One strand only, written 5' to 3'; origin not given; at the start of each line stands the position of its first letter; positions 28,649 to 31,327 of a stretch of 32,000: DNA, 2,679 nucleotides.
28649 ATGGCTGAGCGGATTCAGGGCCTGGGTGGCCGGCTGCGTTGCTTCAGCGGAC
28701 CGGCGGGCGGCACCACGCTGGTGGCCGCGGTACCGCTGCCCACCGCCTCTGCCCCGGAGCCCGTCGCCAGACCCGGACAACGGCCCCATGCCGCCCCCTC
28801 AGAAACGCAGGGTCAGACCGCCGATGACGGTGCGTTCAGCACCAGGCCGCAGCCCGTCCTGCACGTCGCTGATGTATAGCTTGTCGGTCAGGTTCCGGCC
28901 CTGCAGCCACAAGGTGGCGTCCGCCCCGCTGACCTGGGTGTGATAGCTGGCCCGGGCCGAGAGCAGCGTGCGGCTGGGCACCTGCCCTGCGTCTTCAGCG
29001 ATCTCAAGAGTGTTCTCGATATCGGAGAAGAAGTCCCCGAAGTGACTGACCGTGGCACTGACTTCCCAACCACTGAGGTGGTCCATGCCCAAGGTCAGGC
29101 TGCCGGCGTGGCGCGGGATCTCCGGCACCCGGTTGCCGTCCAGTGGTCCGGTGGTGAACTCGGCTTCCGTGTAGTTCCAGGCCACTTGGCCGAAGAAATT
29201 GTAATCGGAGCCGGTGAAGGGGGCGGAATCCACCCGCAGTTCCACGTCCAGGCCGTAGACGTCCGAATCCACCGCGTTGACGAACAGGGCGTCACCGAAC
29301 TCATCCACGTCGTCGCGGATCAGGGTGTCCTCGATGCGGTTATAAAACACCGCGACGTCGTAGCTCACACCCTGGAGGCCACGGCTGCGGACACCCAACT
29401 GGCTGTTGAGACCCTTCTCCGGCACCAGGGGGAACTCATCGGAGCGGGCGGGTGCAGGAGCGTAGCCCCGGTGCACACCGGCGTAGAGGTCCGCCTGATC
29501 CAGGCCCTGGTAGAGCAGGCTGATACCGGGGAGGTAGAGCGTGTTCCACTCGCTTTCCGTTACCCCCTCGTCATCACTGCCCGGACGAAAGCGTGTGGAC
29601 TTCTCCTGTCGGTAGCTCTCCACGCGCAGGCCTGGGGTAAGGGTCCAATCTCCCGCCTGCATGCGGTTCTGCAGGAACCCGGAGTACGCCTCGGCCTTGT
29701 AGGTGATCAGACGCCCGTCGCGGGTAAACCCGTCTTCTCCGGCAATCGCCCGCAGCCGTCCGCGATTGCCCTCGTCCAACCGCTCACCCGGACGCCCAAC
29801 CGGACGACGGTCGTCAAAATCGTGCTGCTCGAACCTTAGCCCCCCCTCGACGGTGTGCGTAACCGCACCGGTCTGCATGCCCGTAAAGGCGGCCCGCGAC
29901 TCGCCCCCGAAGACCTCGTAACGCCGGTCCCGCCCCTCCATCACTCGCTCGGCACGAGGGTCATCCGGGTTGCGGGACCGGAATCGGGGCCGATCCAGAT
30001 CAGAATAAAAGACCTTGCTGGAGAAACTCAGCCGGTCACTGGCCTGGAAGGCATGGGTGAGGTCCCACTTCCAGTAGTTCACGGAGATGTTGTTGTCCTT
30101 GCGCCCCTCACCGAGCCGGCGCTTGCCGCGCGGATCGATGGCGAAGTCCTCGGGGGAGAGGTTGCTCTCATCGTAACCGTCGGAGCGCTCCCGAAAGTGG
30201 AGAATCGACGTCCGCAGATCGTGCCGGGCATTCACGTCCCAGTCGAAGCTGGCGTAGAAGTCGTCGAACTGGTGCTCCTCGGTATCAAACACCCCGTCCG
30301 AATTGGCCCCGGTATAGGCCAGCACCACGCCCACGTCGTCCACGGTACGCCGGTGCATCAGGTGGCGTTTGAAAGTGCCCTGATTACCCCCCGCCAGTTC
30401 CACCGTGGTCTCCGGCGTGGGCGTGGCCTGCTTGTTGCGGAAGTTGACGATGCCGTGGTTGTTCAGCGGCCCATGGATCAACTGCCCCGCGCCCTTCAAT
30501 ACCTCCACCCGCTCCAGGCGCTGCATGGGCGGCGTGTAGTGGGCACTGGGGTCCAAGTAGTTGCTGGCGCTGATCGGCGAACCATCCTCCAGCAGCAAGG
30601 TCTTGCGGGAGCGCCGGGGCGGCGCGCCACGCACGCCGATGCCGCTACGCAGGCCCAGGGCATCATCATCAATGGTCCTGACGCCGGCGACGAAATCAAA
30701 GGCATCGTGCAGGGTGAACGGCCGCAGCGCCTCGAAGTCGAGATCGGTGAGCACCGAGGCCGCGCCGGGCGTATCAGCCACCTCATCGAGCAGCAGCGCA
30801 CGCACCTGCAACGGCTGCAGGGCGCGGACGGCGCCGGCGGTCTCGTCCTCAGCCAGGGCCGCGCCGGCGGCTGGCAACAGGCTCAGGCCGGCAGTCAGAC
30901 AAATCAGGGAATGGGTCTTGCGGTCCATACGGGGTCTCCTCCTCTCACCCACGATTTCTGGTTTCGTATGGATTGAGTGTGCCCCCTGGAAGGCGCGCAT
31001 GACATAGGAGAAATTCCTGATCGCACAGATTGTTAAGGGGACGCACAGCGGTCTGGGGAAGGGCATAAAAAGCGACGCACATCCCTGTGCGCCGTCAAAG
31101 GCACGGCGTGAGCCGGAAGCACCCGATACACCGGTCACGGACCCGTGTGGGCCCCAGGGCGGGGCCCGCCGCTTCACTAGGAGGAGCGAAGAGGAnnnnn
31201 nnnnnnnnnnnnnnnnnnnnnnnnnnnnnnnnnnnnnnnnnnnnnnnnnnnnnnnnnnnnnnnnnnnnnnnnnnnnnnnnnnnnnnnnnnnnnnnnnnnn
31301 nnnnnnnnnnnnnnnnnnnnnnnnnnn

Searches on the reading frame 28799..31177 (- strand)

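Call 102: search_protein_families(library=pfam, proteins=[window:28799-31177:-], max_evalue=0.00001)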
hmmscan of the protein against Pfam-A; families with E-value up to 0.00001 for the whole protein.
window:28799-31177:- (792 aa): 1 family
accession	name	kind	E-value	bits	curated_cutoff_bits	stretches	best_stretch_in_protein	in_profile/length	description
PF07715.20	Plug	-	2.9e-11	44.3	23.9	1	133-237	2-101/107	TonB-dependent Receptor Plug Domain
